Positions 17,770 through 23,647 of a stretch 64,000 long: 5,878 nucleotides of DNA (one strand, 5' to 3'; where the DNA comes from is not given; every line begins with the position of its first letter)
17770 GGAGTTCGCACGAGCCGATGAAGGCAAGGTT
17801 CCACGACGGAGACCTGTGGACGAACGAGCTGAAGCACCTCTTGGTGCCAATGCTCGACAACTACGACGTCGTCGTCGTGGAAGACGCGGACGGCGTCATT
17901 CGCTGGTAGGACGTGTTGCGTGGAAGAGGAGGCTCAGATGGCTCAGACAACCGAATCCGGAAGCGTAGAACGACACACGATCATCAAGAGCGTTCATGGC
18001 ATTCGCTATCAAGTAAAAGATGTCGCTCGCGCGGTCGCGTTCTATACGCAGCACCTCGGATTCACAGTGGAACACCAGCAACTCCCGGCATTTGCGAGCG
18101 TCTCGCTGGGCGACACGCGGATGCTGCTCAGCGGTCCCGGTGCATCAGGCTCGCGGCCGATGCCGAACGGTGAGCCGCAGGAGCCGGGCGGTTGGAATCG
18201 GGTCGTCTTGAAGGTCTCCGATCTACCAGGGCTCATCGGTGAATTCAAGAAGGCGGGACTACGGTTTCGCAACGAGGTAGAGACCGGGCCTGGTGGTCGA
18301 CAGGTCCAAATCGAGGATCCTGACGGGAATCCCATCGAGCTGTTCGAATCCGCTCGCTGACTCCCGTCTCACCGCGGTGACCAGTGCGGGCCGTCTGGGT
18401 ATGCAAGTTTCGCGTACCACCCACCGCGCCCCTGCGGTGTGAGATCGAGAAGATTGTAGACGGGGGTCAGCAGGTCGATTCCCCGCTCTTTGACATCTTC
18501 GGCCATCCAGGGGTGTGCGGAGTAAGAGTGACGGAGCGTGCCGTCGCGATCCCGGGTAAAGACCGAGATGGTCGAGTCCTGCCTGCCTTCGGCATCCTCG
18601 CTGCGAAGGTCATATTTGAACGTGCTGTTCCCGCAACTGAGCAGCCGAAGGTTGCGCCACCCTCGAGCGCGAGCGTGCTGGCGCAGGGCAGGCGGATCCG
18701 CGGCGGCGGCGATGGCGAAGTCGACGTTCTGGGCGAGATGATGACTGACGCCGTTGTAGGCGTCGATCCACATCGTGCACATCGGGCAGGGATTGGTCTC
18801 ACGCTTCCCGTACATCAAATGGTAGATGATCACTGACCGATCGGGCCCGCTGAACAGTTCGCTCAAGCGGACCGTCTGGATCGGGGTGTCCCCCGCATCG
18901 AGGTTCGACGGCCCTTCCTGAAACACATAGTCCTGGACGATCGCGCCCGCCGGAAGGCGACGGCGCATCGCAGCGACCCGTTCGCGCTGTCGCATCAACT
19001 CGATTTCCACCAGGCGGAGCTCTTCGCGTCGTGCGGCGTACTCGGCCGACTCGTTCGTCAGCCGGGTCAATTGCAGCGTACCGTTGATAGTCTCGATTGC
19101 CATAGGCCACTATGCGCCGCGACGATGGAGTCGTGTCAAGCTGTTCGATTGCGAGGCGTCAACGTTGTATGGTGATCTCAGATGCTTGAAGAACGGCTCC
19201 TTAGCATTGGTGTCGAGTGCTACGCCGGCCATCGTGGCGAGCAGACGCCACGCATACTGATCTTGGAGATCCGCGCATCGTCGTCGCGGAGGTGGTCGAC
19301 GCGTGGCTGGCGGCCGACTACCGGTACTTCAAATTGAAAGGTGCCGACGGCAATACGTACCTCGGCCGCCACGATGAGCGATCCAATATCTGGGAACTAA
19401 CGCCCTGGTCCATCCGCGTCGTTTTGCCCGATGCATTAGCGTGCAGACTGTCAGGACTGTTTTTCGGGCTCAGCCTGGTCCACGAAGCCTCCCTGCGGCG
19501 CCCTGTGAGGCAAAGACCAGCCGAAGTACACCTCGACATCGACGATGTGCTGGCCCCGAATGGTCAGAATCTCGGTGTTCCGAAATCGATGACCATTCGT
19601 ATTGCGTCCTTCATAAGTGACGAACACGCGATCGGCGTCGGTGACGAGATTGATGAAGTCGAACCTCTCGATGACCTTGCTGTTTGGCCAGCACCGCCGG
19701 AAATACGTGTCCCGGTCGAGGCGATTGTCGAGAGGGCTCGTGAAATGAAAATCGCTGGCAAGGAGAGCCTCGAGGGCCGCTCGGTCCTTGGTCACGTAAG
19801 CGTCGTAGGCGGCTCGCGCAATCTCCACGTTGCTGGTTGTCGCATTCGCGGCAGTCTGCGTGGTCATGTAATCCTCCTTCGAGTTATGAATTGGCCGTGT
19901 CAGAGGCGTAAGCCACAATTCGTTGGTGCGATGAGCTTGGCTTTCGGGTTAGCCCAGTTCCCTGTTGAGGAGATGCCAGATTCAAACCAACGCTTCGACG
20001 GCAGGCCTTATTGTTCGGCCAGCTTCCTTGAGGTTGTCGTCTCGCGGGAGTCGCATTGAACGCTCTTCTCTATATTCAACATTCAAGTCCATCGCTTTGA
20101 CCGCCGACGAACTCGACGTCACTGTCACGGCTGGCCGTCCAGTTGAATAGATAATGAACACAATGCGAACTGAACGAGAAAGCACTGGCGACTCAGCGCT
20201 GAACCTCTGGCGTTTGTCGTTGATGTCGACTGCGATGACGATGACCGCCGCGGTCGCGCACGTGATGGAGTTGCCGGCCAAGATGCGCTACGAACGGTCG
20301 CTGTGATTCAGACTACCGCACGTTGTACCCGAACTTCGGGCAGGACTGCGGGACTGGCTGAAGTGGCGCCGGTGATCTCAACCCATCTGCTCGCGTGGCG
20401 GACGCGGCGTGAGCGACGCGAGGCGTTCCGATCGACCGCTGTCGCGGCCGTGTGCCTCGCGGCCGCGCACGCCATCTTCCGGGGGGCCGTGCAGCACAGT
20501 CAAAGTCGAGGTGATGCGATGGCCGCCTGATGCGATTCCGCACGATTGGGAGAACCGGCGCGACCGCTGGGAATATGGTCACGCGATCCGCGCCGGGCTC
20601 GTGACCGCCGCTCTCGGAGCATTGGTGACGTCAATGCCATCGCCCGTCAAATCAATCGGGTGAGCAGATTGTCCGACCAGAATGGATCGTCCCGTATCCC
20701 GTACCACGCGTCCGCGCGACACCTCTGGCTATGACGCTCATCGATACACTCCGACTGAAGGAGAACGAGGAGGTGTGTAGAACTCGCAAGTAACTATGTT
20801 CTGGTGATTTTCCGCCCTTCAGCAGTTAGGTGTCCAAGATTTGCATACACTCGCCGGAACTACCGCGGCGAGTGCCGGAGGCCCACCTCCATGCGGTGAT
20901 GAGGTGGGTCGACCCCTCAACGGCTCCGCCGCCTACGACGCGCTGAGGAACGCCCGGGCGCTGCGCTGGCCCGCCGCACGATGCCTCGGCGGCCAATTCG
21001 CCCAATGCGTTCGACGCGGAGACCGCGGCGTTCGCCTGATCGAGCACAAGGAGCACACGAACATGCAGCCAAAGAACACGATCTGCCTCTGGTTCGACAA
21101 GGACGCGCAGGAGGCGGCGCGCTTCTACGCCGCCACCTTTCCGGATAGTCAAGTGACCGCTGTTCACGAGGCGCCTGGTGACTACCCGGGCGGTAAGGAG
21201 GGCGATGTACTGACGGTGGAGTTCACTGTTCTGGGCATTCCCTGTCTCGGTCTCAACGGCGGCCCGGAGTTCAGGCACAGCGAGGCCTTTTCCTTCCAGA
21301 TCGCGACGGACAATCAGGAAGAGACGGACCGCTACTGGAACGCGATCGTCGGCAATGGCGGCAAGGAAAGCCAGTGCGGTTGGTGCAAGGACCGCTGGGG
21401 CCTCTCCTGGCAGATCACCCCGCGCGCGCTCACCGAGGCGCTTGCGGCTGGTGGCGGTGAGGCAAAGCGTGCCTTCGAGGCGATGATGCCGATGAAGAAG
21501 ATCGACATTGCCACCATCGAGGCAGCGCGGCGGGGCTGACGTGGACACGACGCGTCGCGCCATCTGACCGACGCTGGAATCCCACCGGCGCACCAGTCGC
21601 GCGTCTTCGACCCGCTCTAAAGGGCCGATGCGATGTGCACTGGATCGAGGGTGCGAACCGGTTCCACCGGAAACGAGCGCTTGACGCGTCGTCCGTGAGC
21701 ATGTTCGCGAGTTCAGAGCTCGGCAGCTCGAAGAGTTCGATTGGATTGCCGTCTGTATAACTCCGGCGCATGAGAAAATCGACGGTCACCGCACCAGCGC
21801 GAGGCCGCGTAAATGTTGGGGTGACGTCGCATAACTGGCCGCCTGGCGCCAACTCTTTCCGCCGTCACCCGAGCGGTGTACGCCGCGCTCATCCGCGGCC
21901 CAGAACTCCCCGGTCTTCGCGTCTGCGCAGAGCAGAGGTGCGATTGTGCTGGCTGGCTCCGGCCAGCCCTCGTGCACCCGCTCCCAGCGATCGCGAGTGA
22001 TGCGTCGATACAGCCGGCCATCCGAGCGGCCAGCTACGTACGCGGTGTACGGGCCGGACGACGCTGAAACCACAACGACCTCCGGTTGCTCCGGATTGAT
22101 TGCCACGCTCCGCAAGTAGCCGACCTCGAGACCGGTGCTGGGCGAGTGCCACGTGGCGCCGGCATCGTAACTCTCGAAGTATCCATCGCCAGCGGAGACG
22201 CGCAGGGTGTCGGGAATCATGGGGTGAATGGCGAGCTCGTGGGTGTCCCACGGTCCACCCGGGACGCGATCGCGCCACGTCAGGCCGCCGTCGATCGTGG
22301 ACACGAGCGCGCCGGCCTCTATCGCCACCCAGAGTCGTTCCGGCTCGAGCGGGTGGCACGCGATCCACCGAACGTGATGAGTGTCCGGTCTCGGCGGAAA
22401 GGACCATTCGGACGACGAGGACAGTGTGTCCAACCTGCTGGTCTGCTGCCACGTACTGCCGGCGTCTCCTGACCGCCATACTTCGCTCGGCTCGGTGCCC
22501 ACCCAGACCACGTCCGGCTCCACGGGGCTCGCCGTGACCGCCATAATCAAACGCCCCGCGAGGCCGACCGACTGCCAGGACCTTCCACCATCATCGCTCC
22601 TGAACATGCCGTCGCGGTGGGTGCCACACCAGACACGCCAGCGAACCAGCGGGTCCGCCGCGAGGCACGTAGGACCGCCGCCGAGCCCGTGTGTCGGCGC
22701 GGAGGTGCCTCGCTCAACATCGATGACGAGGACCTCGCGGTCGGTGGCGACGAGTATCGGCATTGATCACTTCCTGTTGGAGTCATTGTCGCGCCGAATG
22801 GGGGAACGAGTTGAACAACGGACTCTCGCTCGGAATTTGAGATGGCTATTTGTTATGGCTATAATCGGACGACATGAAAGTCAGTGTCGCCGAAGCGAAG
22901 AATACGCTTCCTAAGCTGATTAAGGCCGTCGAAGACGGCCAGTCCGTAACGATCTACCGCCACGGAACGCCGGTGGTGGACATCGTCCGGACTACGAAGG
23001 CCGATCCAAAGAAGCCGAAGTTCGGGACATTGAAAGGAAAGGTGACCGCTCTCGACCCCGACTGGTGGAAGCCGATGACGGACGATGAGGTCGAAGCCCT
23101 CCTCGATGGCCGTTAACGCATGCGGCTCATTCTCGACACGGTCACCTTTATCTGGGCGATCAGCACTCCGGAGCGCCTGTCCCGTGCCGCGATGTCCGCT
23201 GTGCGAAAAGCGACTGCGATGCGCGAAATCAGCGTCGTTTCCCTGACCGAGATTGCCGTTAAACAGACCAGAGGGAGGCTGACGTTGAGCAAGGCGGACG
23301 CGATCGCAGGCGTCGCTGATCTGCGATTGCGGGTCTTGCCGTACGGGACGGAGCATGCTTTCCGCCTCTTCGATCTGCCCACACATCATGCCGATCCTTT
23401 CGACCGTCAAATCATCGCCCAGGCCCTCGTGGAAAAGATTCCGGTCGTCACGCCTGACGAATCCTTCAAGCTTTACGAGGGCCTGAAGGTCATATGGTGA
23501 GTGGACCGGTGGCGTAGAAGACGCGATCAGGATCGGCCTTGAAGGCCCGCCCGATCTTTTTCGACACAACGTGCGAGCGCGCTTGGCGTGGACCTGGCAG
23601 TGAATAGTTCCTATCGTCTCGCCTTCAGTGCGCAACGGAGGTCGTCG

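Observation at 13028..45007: Inverted pair of about 112-nt tRNA-Pro-like 3' fragments bracketing about 32 kb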

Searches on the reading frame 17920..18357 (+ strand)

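Call 16: search_protein_families(library=pfam, proteins=[window:17920-18357:+], max_evalue=0.01)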
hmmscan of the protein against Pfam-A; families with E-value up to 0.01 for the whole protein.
window:17920-18357:+ (146 aa): 3 families
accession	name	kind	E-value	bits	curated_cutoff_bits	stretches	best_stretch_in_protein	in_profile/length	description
PF00903.31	Glyoxalase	-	2.1e-13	51.2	20.6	1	28-141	5-121/121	Glyoxalase/Bleomycin resistance protein/Dioxygenase superfamily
PF22677.2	Ble-like_N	-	9.4e-06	25.7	24.5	1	32-63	9-40/41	Bleomycin resistance protein-like N-terminal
PF18029.7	Glyoxalase_6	-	7.7e-05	23.8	23.6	1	31-142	5-106/106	Glyoxalase-like domain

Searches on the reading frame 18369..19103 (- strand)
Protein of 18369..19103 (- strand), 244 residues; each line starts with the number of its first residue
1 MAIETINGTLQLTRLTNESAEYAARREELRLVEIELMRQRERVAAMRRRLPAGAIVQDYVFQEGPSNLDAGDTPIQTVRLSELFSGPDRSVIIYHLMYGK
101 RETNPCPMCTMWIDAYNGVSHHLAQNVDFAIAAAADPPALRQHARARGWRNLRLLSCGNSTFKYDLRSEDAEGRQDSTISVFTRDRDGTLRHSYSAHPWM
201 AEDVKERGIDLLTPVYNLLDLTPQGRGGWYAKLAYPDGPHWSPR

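Call 16: search_protein_families(library=pfam, proteins=[window:18372-19103:-], max_evalue=0.01)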
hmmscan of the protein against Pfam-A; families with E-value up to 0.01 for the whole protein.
window:18372-19103:- (244 aa): 1 family
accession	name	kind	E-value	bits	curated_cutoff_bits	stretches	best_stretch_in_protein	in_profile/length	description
PF05988.18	DUF899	-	4.9e-41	141.2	27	1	16-227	6-209/224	Bacterial protein of unknown function (DUF899)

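Call 37: find_encoding_contigs(protein=window:18369-19103:-, flank=10000, max_places=10)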
Protein window:18369-19103:- (244 aa): 1 contig read that carries it; 1 place shown.
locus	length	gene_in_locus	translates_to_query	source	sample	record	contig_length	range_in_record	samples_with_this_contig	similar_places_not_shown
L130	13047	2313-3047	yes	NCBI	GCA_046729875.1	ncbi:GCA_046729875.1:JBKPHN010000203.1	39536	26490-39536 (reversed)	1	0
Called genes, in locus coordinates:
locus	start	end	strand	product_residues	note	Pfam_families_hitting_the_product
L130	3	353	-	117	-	?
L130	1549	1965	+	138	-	PF12680:SnoaL_2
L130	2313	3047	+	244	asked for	PF05988:DUF899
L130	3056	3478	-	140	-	PF00903:Glyoxalase, PF22677:Ble-like_N (weak)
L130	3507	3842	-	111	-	-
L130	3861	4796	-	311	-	PF04542:Sigma70_r2, PF08281:Sigma70_r4_2, PF22233:PhyR_sigma-like (weak)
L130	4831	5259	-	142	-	PF19733:DUF6223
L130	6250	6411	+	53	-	PF01339:CheB_methylest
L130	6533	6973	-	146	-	PF00903:Glyoxalase, PF13669:Glyoxalase_4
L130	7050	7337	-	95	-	-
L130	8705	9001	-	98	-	-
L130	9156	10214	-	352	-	PF01494:FAD_binding_3, PF13450:NAD_binding_8 (weak)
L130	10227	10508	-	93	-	-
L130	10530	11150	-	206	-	PF13489:Methyltransf_23, PF01209:Ubie_methyltran, PF13847:Methyltransf_31, PF08241:Methyltransf_11, PF08242:Methyltransf_12, PF13649:Methyltransf_25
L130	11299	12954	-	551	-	PF01494:FAD_binding_3, PF21274:Rng_hyd_C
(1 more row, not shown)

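Call 70: find_homologous_proteins(query=window:18372-19103:-, max_evalue=1e-40)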
Query window:18372-19103:- (244 aa): 6926 proteins with E <= 1e-40 among 8000 candidates; the best 120 are listed.
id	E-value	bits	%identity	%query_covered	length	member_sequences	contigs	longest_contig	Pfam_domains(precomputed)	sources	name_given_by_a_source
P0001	8.5e-151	518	91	100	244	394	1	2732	PF05988.19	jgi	jgi:predicted dithiol-disulfide oxidoreductase (DUF899 family)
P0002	9.0e-148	508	89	100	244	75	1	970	PF05988.19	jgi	jgi:predicted dithiol-disulfide oxidoreductase (DUF899 family)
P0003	4.5e-147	506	89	100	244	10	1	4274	PF05988.19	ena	-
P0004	4.2e-146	503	88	100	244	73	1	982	PF05988.19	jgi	jgi:predicted dithiol-disulfide oxidoreductase (DUF899 family)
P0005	1.1e-145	501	88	100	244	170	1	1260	PF05988.19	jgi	jgi:predicted dithiol-disulfide oxidoreductase (DUF899 family)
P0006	4.0e-142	490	87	100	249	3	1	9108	PF05988.19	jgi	jgi:predicted dithiol-disulfide oxidoreductase (DUF899 family)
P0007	2.2e-141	487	86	100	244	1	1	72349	PF05988.19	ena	-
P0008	1.2e-140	485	86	100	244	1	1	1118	PF05988.19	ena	-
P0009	9.2e-140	482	87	98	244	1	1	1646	PF05988.19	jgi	jgi:predicted dithiol-disulfide oxidoreductase (DUF899 family)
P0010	1.8e-139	481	83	100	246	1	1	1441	PF05988.19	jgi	-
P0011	4.9e-139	480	85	100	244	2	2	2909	PF05988.19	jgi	jgi:predicted dithiol-disulfide oxidoreductase (DUF899 family)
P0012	1.9e-138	478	84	100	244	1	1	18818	PF05988.19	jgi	jgi:predicted dithiol-disulfide oxidoreductase (DUF899 family)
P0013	3.4e-138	477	86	98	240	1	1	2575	PF05988.19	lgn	-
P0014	4.1e-138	477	84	100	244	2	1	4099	PF05988.19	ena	-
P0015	5.7e-138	476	87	98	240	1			PF05988.19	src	-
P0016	6.6e-138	476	87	98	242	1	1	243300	PF05988.19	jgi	jgi:predicted dithiol-disulfide oxidoreductase (DUF899 family)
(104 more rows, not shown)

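Call 71: find_encoding_contigs(protein=P0007, flank=10000, max_places=3)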
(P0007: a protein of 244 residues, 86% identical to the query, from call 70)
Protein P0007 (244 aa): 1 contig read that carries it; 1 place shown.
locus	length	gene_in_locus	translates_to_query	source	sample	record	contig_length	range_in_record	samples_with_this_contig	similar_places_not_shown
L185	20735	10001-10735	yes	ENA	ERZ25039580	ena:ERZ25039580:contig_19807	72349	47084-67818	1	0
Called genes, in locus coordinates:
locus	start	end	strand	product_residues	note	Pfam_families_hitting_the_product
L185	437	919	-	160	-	-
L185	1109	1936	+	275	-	PF04072:LCM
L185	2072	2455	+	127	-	PF00083:Sugar_tr (weak)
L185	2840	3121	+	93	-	PF07690:MFS_1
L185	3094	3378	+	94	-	-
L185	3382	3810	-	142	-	PF00753:Lactamase_B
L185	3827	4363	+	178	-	-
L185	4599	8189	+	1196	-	-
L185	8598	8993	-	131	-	PF01042:Ribonuc_L-PSP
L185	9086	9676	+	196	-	-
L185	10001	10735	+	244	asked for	PF05988:DUF899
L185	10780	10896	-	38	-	-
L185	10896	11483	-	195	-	PF01522:Polysacc_deac_1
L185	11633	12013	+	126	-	PF02635:DsrE (weak)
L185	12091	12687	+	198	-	PF00440:TetR_N, PF09339:HTH_IclR (faint), PF21993:TetR_C_13_2 (weak)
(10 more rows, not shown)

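Call 72: find_encoding_contigs(protein=P0016, flank=10000, max_places=3)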
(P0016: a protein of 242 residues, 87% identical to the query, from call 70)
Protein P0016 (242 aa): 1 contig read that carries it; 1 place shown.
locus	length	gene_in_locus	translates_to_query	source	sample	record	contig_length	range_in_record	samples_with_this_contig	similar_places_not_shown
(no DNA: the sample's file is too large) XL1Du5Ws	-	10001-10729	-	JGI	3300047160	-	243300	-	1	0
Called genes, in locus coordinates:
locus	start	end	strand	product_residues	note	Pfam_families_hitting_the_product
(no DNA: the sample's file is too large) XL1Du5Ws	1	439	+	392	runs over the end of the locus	PF01266:DAO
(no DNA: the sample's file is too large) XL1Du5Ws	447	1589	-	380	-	PF13490:zf-HC2, PF14870:PSII_BNR (weak)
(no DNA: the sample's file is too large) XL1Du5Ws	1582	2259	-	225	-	PF04545:Sigma70_r4 (weak)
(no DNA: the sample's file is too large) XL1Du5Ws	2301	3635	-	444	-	PF10092:DUF2330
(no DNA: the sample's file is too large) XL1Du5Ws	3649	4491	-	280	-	PF03116:NQR2_RnfD_RnfE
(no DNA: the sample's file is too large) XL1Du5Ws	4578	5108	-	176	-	PF13428:TPR_14 (faint), PF07719:TPR_2 (faint), PF13424:TPR_12 (faint), PF13176:TPR_7 (faint), PF13181:TPR_8 (faint), PF14559:TPR_19 (weak)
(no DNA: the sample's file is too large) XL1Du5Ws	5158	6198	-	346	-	-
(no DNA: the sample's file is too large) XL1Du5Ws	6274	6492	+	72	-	-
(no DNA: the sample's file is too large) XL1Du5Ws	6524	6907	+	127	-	PF13560:HTH_31, PF01381:HTH_3, PF12844:HTH_19, PF13443:HTH_26 (weak)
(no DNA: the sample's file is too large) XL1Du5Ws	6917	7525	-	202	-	PF13302:Acetyltransf_3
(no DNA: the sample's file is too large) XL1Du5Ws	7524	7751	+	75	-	-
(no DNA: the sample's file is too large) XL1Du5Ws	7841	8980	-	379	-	PF00903:Glyoxalase (faint)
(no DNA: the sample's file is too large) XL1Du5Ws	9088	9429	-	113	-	-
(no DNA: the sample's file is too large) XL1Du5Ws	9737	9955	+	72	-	-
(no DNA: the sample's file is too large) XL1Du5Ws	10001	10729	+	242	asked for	PF05988:DUF899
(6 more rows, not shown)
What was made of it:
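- Synteny tests with homologues of a flanking gene were uninformative (calls 70-72).
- Tried and rejected: Their neighbours were unrelated, so the test was uninformative (calls 70-72).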

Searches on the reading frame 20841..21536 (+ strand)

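Call 16: search_protein_families(library=pfam, proteins=[window:20841-21536:+], max_evalue=0.01)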
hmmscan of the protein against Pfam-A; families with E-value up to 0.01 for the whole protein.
window:20841-21536:+ (232 aa): 1 family
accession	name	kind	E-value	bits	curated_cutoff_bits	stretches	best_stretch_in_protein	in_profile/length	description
PF06983.19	3-dmu-9_3-mt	-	2.2e-49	167.3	24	1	78-193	2-116/116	3-demethylubiquinone-9 3-methyltransferase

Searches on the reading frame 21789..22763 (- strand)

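Call 16: search_protein_families(library=pfam, proteins=[window:21789-22763:-], max_evalue=0.01)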
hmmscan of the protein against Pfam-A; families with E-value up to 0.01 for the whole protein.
window:21789-22763:- (325 aa): 3 families
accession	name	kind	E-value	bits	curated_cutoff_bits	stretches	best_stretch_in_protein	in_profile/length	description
PF15902.12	Sortilin-Vps10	-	5.1e-10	39.1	33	1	53-125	3-78/446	Sortilin, neurotensin receptor 3,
PF14870.12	PSII_BNR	-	0.00017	21.4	27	0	51-109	38-98/303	Photosynthesis system II assembly factor YCF48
PF02012.26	BNR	-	0.00022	21.1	27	0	54-64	1-11/12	BNR/Asp-box repeat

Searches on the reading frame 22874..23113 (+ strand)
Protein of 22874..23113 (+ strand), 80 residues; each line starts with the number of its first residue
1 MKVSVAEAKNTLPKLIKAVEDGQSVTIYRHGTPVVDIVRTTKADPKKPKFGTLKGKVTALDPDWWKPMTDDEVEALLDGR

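Call 16: search_protein_families(library=pfam, proteins=[window:22874-23113:+], max_evalue=0.01)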
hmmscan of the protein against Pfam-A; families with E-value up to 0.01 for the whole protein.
window:22874-23113:+ (80 aa): 1 family
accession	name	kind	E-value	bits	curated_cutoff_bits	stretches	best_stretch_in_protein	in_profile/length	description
PF02604.26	PhdYeFM_antitox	-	2.6e-07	30.7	29.8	1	2-38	3-40/74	Antitoxin Phd_YefM, type II toxin-antitoxin system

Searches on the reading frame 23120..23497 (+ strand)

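Call 16: search_protein_families(library=pfam, proteins=[window:23120-23497:+], max_evalue=0.01)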
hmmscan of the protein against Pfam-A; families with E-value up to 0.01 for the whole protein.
window:23120-23497:+ (126 aa): 1 family
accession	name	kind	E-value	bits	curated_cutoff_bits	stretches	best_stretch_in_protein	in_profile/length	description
PF01850.27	PIN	-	1.4e-11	45.4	23.6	1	4-119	2-117/120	PIN domain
